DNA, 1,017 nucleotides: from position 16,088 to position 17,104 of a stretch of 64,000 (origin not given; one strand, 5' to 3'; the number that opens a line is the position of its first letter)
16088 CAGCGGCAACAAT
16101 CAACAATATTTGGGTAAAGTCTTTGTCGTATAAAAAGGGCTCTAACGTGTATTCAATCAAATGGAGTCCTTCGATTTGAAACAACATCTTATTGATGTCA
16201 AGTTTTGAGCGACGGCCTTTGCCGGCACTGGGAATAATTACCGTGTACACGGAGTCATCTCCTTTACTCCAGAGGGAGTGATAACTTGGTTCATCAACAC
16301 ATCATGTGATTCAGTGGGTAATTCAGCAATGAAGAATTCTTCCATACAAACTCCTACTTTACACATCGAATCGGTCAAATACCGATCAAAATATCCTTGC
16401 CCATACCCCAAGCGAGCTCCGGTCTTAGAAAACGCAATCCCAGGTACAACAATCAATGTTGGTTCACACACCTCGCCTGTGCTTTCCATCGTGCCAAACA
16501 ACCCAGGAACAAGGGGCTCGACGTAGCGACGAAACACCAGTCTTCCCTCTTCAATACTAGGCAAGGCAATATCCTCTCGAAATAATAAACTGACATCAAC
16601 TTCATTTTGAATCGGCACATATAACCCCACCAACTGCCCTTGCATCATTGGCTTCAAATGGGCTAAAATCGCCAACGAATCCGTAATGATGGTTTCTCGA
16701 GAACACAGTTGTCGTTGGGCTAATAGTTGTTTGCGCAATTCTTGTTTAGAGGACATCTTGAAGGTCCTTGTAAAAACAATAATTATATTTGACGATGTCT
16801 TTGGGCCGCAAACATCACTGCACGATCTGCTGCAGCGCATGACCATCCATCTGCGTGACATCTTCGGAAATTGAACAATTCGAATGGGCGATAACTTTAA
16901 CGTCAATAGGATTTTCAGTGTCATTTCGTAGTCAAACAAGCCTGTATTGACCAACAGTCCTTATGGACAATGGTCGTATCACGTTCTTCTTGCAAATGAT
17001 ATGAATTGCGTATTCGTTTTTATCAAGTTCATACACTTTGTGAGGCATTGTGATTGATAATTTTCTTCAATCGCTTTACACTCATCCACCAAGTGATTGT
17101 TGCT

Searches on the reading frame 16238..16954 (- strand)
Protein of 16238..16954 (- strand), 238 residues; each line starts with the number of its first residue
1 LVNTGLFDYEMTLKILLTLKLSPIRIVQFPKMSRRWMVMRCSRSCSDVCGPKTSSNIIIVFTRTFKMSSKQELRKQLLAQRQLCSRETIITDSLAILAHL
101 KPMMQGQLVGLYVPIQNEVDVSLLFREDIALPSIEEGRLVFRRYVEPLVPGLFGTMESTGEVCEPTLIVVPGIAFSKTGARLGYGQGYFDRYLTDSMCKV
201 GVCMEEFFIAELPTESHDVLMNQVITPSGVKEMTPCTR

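Call 26: search_protein_families(library=pfam, proteins=[window:16238-16954:-], max_evalue=1)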
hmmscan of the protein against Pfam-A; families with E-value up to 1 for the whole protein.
window:16238-16954:- (238 aa): 1 family
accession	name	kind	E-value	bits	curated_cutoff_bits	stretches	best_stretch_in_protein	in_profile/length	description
PF01812.26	5-FTHF_cyc-lig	-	9.5e-25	88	27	1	70-227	1-186/186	5-formyltetrahydrofolate cyclo-ligase family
